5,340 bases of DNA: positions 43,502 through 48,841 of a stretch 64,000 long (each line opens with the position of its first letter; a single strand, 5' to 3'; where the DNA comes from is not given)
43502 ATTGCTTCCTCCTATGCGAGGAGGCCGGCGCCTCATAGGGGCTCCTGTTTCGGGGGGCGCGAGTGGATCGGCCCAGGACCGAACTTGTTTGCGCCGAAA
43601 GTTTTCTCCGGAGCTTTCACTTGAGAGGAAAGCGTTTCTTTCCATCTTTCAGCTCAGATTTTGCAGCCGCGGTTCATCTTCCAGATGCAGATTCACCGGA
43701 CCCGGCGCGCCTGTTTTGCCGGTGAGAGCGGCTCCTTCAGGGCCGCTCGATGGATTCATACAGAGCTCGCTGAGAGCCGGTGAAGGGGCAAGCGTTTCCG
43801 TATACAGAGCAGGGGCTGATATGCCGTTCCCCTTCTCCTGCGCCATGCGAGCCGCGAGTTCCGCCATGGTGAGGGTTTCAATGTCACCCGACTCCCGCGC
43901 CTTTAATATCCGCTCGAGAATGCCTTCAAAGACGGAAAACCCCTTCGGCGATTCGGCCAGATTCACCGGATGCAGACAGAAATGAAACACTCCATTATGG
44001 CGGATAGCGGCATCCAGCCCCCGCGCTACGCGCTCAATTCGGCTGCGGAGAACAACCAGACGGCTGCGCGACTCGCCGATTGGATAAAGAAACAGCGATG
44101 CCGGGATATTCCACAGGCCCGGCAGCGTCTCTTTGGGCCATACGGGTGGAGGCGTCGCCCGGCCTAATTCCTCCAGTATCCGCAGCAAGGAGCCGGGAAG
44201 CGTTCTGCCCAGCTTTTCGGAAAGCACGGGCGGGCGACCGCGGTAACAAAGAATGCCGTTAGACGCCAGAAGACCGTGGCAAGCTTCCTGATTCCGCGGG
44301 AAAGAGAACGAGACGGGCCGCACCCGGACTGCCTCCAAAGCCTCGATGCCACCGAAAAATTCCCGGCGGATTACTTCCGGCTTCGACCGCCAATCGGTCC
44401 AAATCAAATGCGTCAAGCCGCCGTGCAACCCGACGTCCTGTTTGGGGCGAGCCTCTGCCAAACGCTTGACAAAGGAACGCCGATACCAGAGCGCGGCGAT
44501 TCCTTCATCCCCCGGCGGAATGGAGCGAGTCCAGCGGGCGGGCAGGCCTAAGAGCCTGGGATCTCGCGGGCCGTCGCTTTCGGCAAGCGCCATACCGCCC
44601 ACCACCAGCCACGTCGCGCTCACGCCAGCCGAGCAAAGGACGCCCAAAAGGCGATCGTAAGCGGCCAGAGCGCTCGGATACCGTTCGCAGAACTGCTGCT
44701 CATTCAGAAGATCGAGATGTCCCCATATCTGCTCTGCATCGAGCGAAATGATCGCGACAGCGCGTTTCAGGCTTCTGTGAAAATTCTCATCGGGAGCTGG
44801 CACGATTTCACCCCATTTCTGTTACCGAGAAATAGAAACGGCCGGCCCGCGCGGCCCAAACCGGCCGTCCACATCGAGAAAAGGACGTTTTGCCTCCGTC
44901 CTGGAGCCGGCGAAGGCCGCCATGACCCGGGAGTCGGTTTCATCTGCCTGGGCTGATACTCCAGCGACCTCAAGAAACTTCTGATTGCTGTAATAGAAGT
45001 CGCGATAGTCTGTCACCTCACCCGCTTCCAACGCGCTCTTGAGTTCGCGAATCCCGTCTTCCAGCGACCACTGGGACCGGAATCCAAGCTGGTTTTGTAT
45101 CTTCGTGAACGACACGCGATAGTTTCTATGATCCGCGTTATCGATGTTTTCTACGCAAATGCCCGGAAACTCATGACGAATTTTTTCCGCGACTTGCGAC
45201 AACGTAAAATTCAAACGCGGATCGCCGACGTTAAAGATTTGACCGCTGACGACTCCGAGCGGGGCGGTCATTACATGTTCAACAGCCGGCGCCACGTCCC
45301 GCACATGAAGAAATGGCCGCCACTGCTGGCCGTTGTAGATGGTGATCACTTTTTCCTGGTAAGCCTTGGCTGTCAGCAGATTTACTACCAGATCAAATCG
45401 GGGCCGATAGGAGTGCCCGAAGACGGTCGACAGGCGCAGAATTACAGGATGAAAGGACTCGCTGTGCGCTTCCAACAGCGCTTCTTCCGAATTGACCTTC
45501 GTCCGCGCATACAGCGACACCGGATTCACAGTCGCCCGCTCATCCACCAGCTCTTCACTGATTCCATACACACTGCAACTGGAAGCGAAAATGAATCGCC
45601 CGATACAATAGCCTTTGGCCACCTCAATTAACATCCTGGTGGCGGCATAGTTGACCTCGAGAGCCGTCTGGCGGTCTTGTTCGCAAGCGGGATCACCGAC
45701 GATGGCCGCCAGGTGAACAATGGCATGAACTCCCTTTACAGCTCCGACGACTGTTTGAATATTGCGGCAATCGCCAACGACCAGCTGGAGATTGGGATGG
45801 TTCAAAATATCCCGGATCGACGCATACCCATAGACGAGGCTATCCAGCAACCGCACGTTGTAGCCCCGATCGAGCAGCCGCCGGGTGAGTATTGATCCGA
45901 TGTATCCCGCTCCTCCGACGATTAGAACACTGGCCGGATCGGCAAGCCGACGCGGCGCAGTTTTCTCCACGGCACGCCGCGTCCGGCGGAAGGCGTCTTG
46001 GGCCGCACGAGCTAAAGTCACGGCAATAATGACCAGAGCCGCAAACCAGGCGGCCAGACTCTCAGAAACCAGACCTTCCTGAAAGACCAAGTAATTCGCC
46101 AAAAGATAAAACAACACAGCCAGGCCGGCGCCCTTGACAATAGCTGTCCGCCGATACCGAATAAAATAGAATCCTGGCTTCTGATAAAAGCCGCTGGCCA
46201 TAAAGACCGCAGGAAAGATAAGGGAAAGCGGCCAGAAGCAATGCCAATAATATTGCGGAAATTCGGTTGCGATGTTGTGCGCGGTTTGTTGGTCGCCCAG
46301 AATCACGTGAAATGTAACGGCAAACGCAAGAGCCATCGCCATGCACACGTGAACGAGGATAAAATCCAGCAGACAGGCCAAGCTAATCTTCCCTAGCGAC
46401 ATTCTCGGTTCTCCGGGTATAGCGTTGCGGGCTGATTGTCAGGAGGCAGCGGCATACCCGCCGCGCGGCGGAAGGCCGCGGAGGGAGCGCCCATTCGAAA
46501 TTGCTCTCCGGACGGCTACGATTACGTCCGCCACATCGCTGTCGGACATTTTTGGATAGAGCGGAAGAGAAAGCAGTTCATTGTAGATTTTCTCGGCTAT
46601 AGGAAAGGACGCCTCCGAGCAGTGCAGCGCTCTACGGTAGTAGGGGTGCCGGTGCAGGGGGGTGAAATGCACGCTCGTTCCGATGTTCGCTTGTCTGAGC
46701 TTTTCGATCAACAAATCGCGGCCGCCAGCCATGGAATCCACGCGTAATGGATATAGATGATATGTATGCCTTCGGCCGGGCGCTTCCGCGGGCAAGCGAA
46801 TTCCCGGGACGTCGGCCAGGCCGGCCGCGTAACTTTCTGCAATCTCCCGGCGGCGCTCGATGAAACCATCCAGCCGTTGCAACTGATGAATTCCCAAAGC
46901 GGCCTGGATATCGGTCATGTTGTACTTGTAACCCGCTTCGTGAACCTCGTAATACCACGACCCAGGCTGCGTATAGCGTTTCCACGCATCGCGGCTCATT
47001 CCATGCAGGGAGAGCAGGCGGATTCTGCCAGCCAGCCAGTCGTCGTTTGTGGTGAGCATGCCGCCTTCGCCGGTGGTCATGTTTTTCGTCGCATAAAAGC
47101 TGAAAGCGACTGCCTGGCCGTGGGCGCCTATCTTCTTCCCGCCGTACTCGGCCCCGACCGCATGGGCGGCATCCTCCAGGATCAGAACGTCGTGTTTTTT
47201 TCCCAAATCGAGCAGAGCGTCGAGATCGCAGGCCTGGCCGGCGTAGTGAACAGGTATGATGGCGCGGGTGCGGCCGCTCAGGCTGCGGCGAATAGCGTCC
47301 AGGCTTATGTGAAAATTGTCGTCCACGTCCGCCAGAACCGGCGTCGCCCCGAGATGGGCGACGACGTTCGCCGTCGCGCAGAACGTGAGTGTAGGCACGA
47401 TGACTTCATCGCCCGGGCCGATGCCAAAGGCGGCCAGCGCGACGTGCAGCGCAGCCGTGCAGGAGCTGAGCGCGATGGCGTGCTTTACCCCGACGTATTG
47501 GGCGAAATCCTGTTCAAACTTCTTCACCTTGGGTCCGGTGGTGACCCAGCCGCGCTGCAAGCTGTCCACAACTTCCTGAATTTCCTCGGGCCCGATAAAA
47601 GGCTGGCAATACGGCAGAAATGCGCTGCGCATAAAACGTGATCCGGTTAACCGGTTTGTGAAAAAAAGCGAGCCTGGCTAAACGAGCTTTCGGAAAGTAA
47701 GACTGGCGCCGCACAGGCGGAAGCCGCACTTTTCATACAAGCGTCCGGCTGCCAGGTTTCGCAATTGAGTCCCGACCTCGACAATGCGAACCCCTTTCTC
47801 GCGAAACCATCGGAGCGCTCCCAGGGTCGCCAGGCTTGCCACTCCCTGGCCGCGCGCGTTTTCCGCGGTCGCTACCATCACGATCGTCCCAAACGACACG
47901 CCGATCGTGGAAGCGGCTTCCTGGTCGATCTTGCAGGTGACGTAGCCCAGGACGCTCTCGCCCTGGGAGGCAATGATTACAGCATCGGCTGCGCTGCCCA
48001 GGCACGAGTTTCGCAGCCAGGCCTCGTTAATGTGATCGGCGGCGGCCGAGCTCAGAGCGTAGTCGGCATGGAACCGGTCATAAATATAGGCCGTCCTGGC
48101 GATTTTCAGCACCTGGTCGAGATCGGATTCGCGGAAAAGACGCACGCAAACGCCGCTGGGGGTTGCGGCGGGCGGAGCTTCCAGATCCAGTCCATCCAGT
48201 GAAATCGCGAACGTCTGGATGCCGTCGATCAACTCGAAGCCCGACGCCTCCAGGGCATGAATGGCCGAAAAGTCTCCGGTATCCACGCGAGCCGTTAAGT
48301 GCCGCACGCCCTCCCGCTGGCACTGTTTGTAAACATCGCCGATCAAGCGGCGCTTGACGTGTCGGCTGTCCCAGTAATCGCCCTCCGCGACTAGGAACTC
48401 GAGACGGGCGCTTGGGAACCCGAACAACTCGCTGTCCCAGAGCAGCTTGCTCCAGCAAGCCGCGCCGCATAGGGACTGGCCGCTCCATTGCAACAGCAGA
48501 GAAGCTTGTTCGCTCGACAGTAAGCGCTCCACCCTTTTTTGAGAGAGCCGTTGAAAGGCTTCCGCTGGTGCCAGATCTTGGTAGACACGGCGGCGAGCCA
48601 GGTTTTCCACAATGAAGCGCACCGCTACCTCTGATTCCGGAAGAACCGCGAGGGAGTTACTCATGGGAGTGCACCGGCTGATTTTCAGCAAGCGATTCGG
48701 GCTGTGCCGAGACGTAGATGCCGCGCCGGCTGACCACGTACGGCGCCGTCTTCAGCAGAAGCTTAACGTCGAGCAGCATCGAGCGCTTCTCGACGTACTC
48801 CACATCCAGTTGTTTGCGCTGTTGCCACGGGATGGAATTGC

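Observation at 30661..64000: Composite sigma-54-wired locus: a Wzx/Wzy polysaccharide operon flanked by a PCP-based and an ACP-based tailoring operon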

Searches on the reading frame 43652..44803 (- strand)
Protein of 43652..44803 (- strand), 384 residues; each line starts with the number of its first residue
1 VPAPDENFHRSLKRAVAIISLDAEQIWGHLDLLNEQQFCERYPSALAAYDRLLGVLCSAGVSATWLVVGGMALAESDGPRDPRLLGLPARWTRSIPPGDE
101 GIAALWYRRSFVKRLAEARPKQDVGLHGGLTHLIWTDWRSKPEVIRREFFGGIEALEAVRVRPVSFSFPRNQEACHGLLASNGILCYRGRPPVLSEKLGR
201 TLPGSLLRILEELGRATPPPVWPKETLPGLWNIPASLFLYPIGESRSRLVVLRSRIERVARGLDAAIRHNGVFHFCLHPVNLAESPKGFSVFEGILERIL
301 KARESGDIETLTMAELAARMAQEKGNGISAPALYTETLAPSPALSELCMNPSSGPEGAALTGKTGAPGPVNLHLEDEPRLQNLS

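Call 4: search_protein_families(library=pfam, proteins=[window:43652-44803:-], max_evalue=0.01)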
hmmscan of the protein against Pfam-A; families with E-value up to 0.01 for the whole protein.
window:43652-44803:- (384 aa): 0 families

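Call 7: search_protein_families(library=ncbifam, proteins=[window:43652-44803:-], max_evalue=0.01)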
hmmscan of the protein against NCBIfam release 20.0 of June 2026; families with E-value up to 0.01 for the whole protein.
window:43652-44803:- (384 aa): 0 families

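Call 37: search_solved_structures(query=window:43652-44803:-, max_evalue=10, show_alignments=1)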
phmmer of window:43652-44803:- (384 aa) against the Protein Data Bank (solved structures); distinct sequences matched with E-value up to 10: 0.

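Call 61: find_homologous_proteins(query=window:43652-44803:-, max_evalue=0.00001)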
Query window:43652-44803:- (384 aa): 431 proteins with E <= 0.00001 among 8000 candidates; the best 120 are listed.
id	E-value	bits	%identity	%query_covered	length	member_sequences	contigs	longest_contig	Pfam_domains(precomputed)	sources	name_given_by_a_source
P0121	7.0e-257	869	100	100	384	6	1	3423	-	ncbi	-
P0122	7.7e-141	487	67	82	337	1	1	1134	-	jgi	jgi:hypothetical protein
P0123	5.7e-133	461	65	80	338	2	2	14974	-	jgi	jgi:peptidoglycan/xylan/chitin deacetylase (PgdA/CDA1 family)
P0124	6.2e-133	461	64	84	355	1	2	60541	-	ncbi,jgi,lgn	jgi:hypothetical protein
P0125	9.3e-132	457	63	87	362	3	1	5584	-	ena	-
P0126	7.1e-131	455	62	84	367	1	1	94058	-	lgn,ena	-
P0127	9.8e-131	454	63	80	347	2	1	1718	-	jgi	jgi:hypothetical protein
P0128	1.7e-130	453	60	86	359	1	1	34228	-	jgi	jgi:hypothetical protein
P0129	3.3e-130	452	62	80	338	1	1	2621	-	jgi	jgi:hypothetical protein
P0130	3.6e-130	452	61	87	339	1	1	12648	-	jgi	jgi:peptidoglycan/xylan/chitin deacetylase (PgdA/CDA1 family)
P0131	4.1e-130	452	58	90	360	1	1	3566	-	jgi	jgi:hypothetical protein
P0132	4.8e-130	452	60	87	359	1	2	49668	-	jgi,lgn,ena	jgi:hypothetical protein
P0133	9.5e-130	451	62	84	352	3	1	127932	-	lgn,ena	-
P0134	1.1e-129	451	65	81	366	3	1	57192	-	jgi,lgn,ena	-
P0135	1.2e-129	450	62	82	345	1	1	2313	-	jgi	jgi:hypothetical protein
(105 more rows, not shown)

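Call 64: search_solved_structures(query=A5, max_evalue=10, show_alignments=2)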
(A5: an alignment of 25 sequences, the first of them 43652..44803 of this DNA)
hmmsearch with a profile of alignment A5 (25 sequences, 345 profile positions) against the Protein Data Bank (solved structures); distinct sequences matched with E-value up to 10: 0.

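Call 69: predict_structure(alignment_id=A5)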
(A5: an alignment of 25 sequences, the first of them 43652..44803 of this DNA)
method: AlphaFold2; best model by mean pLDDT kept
length: 384 residues; sequences in the alignment: 25
mean_pLDDT: 69.2   pTM: 0.72
mean pLDDT of the five models: 69.2, 64.5, 63.7, 62.9, 61.7
residues with pLDDT >= 90: 77; 70-90: 126; 50-70: 100; < 50: 81
segments of 3 or more residues with pLDDT < 50: 1-4, 28-31, 71-73, 100-107, 327-384
pLDDT, mean of each block of 10 residues (from residue 1): 48 89 60 62 78 95 83 60 66 59 52 90 80 59 76 81 83 73 84 55 70 72 82 79 57 78 92 87 77 92 96 93 61 38 32 35 33 33 39
secondary structure, 60 per line:
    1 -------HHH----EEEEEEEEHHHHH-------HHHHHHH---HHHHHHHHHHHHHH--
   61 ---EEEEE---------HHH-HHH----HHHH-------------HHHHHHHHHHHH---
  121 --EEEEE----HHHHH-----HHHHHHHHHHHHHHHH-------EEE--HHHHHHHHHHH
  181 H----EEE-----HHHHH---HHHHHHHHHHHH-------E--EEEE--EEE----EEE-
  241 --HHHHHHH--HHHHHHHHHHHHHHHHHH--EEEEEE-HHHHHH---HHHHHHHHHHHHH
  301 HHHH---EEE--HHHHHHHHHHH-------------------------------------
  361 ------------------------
elements in order: E15-22 H23-27 H35-41 H45-58 E64-68 H89-92 H106-117 E123-127 H132-136 H142-157 E165-167 H170-181 E186-188 H194-198 H202-213 E224-227 E230-232 E237-239 H243-249 H252-269 E272-277 H279-284 H288-304 E308-310 H313-323

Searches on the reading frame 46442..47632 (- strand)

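Call 5: search_protein_families(library=pfam, proteins=[window:46442-47632:-], max_evalue=0.01)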
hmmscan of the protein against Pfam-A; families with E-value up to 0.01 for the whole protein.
window:46442-47632:- (397 aa): 5 families
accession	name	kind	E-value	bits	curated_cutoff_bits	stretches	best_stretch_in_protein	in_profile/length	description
PF01041.23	DegT_DnrJ_EryC1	-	4.6e-136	454.2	19.8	1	13-374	3-359/360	DegT/DnrJ/EryC1/StrS aminotransferase family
PF00155.27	Aminotran_1_2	-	5.8e-12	45.9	19.7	1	36-162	44-193/361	Aminotransferase class I and II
PF01212.27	Beta_elim_lyase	-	1.3e-05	25.2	27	1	34-272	32-230/288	Beta-eliminating lyase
PF00266.25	Aminotran_5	-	8.8e-05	22.1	21.5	1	35-160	44-181/371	Aminotransferase class-V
PF01053.26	Cys_Met_Meta_PP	-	0.0002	20.5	27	1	33-160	51-179/381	Cys/Met metabolism PLP-dependent enzyme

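Call 8: search_protein_families(library=ncbifam, proteins=[window:46442-47632:-], max_evalue=0.01)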
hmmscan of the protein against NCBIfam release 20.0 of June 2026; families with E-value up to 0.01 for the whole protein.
window:46442-47632:- (397 aa): 28 families (the best 25 are shown)
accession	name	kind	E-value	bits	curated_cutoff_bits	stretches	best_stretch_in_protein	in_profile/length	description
NF008658.2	PRK11658.1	equivalog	1.7e-123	412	631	1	3-378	2-377/379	UDP-4-amino-4-deoxy-L-arabinose aminotransferase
TIGR03588.1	PseC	equivalog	2.3e-121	405.3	423.5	1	5-377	1-379/380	UDP-4-amino-4,6-dideoxy-N-acetyl-beta-L-altrosamine transaminase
TIGR04181.1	NHT_00031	hypoth_equivalog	9e-80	268.2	420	1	9-357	4-357/359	LegC family aminotransferase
NF008687.0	PRK11706.1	equivalog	2.7e-76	256.7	375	1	6-377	2-373/375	dTDP-4-amino-4,6-dideoxygalactose transaminase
TIGR04427.1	PLP_DesI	equivalog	1.8e-63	215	650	1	24-384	41-389/390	dTDP-4-dehydro-6-deoxyglucose aminotransferase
TIGR02379.1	ECA_wecE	subfamily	6.3e-59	199.6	434.85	1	6-376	2-373/376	dTDP-4-amino-4,6-dideoxy-D-glucose transaminase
NF011936.0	PRK15407.1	equivalog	2.1e-56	191.5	423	1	7-379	38-437/440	lipopolysaccharide biosynthesis protein RfbH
NF005816.0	PRK07682.1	equivalog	2e-07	30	620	1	50-158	91-206/390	aminotransferase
NF004770.0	PRK06108.1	subfamily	2.2e-07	30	422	1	40-155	87-210/396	pyridoxal phosphate-dependent aminotransferase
NF009079.0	PRK12414.1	subfamily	3.4e-06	26.3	481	1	47-155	88-202/384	methionine aminotransferase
NF041364.1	GntC_guanitoxin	equivalog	5.6e-06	25.5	415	1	58-155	69-174/356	guanitoxin biosynthesis PLP-dependent (S)-gamma-hydroxy-L-arginine cyclodehydratase GntC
NF005817.0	PRK07683.1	equivalog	6.4e-06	25.1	575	1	46-154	86-200/387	aminotransferase A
NF004621.0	PRK05957.1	equivalog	1.1e-05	24.3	498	1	64-128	104-167/389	pyridoxal phosphate-dependent aminotransferase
NF005871.0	PRK07811.1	equivalog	1.3e-05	23.9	513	1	19-205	43-232/389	cystathionine gamma-synthase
NF006488.0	PRK08912.1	equivalog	5.6e-05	22.2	498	1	54-154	92-198/387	aminotransferase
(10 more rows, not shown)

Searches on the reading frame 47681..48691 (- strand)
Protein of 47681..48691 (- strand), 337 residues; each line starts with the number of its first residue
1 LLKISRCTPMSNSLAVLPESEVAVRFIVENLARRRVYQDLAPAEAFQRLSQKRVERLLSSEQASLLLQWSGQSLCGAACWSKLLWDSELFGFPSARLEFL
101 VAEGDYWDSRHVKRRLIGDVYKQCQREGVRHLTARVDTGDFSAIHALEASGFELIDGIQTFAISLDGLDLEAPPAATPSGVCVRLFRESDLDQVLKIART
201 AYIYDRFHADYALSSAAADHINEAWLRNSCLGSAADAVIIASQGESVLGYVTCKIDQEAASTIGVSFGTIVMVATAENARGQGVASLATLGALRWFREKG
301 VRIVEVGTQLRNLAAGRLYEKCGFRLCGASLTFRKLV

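Call 5: search_protein_families(library=pfam, proteins=[window:47681-48691:-], max_evalue=0.01)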
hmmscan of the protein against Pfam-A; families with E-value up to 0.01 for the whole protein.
window:47681-48691:- (337 aa): 7 families
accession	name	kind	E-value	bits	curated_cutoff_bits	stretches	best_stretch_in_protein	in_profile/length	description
PF00583.31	Acetyltransf_1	-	6.6e-17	62.3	20.7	1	223-324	20-116/116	Acetyltransferase (GNAT) family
PF13302.13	Acetyltransf_3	-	3.6e-10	41.1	25.4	1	182-325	3-138/138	Acetyltransferase (GNAT) domain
PF13508.13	Acetyltransf_7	-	9.6e-08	32.7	27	1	237-325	4-83/84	Acetyltransferase (GNAT) domain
PF08445.16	FR47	-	4.3e-05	23.9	22.1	1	248-327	2-80/86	FR47-like protein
PF13673.13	Acetyltransf_10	-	0.00075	19.9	23.6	0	225-330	21-113/128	Acetyltransferase (GNAT) domain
PF13420.13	Acetyltransf_4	-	0.001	19.6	24.3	0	184-330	2-140/155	Acetyltransferase (GNAT) domain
PF13527.13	Acetyltransf_9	-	0.0036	17.7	25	1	183-324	2-124/127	Acetyltransferase (GNAT) domain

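Call 8: search_protein_families(library=ncbifam, proteins=[window:47681-48691:-], max_evalue=0.01)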
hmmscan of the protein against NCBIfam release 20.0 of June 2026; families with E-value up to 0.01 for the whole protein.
window:47681-48691:- (337 aa): 14 families
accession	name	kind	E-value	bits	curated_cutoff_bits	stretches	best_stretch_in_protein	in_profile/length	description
NF008212.0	PRK10975.1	equivalog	6.5e-20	71.9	219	1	79-326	6-222/232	dTDP-4-amino-4,6-dideoxy-D-galactose acyltransferase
TIGR02382.1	wecD_rffC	equivalog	1.7e-13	50.5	195.1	1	134-324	3-180/191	dTDP-4-amino-4,6-dideoxy-D-galactose acyltransferase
TIGR03448.1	mycothiol_MshD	equivalog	2.9e-07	30.1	163.1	1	149-326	119-287/294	mycothiol synthase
NF000359.1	sat3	exception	3.3e-06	27.3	360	1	234-329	69-157/180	streptothricin N-acetyltransferase Sat3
TIGR01575.1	rimI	equivalog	1.8e-05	24.9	86.4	1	229-326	25-114/132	ribosomal protein S18-alanine N-acetyltransferase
NF000358.1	sat2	exception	7.5e-05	22.6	360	1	268-331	84-147/174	streptothricin N-acetyltransferase Sat2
NF040503.1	resist_ArsN1a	equivalog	0.00019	21.2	170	1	187-329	5-138/159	arsinothricin resistance N-acetyltransferase ArsN1 family A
NF000497.1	AAC_6p_Iak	exception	0.0002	21.4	325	0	106-165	90-149/153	aminoglycoside N-acetyltransferase AAC(6')-Iak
NF000360.1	sat4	exception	0.0003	20.9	380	1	270-327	99-156/180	streptothricin N-acetyltransferase Sat4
NF043067.1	AAC_6p_group_E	equivalog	0.00066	19.6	140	1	231-335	33-138/140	aminoglycoside 6'-N-acetyltransferase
NF049894.1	CG3035_N_ac_Glu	equivalog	0.0012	18.1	280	1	270-325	235-290/300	N-acetylglutamate synthase, CG3035 family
NF033075.0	AAC_6p_Steno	equivalog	0.0023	18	290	0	106-166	86-146/148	aminoglycoside 6'-N-acetyltransferase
NF000138.1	AAC_6p_Iz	exception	0.0053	17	320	0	106-165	90-149/153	aminoglycoside N-acetyltransferase AAC(6')-Iz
NF000100.2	AAC_2p_IIa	exception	0.0088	15.4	510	0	268-332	173-236/238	kasugamycin N-acetyltransferase AAC(2')-IIa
